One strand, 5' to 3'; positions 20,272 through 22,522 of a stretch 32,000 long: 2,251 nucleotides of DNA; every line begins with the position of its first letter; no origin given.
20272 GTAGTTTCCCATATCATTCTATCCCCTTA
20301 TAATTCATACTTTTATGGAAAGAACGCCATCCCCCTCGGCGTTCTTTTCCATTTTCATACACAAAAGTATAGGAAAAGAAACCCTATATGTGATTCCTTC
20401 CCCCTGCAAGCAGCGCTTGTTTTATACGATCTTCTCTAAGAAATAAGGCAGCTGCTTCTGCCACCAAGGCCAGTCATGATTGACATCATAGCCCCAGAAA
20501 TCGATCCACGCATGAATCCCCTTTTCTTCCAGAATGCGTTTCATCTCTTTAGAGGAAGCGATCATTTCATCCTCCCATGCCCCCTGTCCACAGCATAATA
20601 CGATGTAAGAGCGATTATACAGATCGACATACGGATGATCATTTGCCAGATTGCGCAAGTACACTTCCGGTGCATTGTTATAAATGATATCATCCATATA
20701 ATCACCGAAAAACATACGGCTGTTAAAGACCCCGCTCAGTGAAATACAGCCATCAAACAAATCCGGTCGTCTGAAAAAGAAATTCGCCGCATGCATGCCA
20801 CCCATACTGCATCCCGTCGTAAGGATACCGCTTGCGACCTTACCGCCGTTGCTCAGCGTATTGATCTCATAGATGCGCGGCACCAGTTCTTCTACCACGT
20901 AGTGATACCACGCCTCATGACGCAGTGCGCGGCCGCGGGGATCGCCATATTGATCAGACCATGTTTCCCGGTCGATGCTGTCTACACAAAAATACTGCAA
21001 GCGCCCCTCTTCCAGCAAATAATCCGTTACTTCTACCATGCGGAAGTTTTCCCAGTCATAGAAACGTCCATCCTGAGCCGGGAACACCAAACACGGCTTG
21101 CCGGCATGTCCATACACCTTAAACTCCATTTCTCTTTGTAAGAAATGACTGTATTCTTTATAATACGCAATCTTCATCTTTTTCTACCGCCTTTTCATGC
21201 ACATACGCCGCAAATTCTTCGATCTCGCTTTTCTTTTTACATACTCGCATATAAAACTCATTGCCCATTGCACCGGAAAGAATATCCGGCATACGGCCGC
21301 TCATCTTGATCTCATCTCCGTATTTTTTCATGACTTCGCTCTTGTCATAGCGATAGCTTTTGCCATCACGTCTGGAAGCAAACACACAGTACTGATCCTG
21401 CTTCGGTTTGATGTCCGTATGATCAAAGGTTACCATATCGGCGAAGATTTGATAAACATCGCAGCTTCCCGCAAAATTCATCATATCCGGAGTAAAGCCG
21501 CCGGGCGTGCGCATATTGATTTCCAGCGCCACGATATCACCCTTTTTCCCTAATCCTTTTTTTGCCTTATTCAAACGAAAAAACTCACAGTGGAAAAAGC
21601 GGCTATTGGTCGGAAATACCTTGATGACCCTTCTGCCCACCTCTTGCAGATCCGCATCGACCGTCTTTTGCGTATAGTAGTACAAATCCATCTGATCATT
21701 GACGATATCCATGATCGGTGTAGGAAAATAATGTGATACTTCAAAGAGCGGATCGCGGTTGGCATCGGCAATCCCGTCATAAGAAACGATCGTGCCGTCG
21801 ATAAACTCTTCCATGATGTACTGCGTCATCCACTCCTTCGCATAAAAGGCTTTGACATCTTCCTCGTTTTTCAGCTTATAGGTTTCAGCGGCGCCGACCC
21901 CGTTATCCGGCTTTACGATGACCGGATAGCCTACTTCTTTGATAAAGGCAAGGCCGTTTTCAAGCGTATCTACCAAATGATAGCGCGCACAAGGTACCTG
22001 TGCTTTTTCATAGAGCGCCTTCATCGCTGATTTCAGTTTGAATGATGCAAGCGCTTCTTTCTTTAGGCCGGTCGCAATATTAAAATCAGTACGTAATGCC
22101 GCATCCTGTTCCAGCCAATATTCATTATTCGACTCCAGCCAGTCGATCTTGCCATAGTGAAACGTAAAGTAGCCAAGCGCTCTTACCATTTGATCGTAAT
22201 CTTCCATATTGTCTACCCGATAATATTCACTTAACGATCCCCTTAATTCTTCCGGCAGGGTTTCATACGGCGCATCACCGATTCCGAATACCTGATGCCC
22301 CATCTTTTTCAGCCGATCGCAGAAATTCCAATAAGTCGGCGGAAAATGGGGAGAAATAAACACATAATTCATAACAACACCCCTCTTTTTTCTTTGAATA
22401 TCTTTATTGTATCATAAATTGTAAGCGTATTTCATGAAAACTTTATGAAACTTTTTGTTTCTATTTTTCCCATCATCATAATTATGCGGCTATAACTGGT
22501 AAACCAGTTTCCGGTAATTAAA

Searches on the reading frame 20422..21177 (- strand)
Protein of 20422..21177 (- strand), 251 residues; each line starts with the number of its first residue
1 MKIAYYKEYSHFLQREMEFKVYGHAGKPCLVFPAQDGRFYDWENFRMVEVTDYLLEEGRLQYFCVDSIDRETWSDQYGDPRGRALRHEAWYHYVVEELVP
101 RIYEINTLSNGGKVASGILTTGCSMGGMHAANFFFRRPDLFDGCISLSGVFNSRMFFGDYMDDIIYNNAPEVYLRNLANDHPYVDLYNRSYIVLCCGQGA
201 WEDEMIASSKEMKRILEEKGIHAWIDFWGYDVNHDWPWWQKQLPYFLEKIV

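Call 10: search_protein_families(library=pfam, proteins=[window:20422-21177:-])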
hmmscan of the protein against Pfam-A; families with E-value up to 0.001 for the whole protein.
window:20422-21177:- (251 aa): 3 families
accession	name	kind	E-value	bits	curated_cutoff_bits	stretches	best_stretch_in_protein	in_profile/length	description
PF00756.26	Esterase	-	1.8e-11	44.7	22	1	10-244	1-245/251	Putative esterase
PF00326.27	Peptidase_S9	-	0.00039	20.4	22.6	1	115-173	63-129/213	Prolyl oligopeptidase family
PF00561.26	Abhydrolase_1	-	0.00067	19.8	25.8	0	122-183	75-134/245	alpha/beta hydrolase fold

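Call 13: find_encoding_contigs(protein=window:20422-21177:-, flank=3000, max_places=10)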
Protein window:20422-21177:- (251 aa): 22 contigs read that carry it; 10 places shown.
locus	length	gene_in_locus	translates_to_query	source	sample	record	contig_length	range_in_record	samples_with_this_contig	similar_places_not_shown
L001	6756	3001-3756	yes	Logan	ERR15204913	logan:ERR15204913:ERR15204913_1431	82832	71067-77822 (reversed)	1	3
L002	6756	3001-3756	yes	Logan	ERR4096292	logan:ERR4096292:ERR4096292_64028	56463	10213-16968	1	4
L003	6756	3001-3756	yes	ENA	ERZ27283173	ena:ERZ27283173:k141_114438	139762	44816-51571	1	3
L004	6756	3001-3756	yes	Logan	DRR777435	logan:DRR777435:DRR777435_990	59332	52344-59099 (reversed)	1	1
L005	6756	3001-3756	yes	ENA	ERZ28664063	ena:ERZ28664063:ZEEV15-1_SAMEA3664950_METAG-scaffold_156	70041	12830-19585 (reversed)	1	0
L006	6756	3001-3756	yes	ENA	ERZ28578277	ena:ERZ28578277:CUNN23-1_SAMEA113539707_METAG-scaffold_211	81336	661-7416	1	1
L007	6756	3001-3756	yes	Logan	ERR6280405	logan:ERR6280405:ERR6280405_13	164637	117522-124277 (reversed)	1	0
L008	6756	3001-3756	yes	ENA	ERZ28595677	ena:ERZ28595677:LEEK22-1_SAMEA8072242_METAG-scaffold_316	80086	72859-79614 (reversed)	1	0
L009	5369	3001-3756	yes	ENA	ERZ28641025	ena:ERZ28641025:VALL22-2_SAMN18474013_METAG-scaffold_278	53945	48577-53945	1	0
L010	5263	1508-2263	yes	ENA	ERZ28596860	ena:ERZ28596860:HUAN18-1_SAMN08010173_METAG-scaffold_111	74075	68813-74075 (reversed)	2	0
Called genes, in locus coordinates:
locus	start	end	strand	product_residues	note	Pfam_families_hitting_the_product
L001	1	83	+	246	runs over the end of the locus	PF03432:Relaxase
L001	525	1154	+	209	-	-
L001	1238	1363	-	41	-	-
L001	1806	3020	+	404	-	PF02655:ATP-grasp_3 (faint), PF02786:CPSase_L_D2 (weak), PF13535:ATP-grasp_4 (faint)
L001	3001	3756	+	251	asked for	PF00756:Esterase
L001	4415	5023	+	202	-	-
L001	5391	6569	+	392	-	PF01594:AI-2E_transport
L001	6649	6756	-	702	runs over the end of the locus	PF12437:GSIII_N, PF00120:Gln-synt_C, PF18318:Gln-synt_C-ter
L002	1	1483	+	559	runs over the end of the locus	-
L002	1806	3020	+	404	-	PF02655:ATP-grasp_3 (weak), PF02786:CPSase_L_D2 (weak), PF13535:ATP-grasp_4 (faint)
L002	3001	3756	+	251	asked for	PF00756:Esterase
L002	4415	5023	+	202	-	-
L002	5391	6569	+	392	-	PF01594:AI-2E_transport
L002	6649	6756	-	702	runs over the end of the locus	PF12437:GSIII_N, PF00120:Gln-synt_C, PF18318:Gln-synt_C-ter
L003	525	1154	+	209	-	-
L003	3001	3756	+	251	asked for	PF00756:Esterase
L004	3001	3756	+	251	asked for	PF00756:Esterase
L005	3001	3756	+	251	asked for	PF00756:Esterase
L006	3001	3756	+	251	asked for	PF00756:Esterase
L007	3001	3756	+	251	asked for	PF00756:Esterase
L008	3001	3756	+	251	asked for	PF00756:Esterase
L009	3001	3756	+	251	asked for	PF00756:Esterase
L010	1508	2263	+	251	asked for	PF00756:Esterase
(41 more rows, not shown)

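Call 25: search_protein_families(library=ncbifam, proteins=[window:20422-21177:-])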
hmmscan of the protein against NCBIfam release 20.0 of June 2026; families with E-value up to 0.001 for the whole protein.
window:20422-21177:- (251 aa): 2 families
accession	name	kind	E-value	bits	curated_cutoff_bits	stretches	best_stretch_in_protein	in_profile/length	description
NF007758.0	PRK10439.1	equivalog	1.9e-05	23.8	222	1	62-243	248-403/418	enterochelin esterase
NF058612.1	GTNG0744Estse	equivalog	4.5e-05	23.5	450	0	9-127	14-132/242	GTNG_0744 family esterase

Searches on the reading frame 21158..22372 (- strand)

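Call 10: search_protein_families(library=pfam, proteins=[window:21158-22372:-])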
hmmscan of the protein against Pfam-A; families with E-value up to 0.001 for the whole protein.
window:21158-22372:- (404 aa): 4 families
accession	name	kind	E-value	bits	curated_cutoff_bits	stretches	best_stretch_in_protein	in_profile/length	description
PF02655.19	ATP-grasp_3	-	1e-05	26.1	23.2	1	118-207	9-85/160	ATP-grasp domain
PF02786.22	CPSase_L_D2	-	1e-05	25.6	19.8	1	114-179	2-69/211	Carbamoyl-phosphate synthase L chain, ATP binding domain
PF13535.11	ATP-grasp_4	-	2.8e-05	24.2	27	1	148-288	2-151/160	ATP-grasp domain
PF01071.24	GARS_A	-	6.3e-05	23.3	27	1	114-205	3-103/194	Phosphoribosylglycinamide synthetase, ATP-grasp (A) domain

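Call 25: search_protein_families(library=ncbifam, proteins=[window:21158-22372:-])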
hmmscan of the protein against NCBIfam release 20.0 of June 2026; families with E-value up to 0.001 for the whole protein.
window:21158-22372:- (404 aa): 22 families
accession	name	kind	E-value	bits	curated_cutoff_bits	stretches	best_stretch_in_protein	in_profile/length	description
NF002563.0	PRK02186.1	subfamily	3.9e-09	35.3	625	1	71-329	66-317/890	argininosuccinate lyase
NF009403.0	PRK12767.1-2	equivalog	1.2e-08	34.6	286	1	136-207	130-200/342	carbamoyl phosphate synthase-like protein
TIGR02068.2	cya_phycin_syn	equivalog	3.5e-08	31.9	850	1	114-194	214-297/862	cyanophycin synthetase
NF010623.0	PRK14016.1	subfamily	2.5e-07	29.2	877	1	114-194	215-298/871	cyanophycin synthetase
NF009406.0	PRK12767.1-5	equivalog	1.4e-06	27.6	271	1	117-200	117-198/327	carbamoyl phosphate synthase-like protein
NF002378.0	PRK01372.1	subfamily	2.9e-06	26.2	243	1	114-201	101-189/305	D-alanine--D-alanine ligase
TIGR00877.1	purD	equivalog_domain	5e-06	25.6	288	1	112-206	103-206/425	phosphoribosylamine--glycine ligase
TIGR02144.1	LysX_arch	equivalog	1.4e-05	24.4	275.6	1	107-192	81-172/281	lysine biosynthesis protein LysX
NF053643.1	Ddl_archaea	equivalog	1.7e-05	24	500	1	99-198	94-187/367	putative pseudomurein biosynthesis ATP-grasp protein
NF004679.0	PRK06019.1-5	equivalog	1.8e-05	23.8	326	1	105-192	91-181/376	5-(carboxyamino)imidazole ribonucleotide synthase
TIGR02712.1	urea_carbox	equivalog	3.4e-05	21.7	1303.85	1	102-179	103-181/1201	urea carboxylase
NF006766.0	PRK09288.1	equivalog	3.6e-05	22.7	339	1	121-179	122-180/396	formate-dependent phosphoribosylglycinamide formyltransferase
TIGR01142.1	purT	equivalog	8.7e-05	21.6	502.15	1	120-177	108-165/380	phosphoribosylglycinamide formyltransferase 2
TIGR01205.1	D_ala_D_alaTIGR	subfamily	0.00021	20.4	245.65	1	114-194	107-194/318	D-alanine--D-alanine ligase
NF003671.0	PRK05294.1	equivalog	0.00024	18.9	599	1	102-198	117-213/1058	carbamoyl-phosphate synthase large subunit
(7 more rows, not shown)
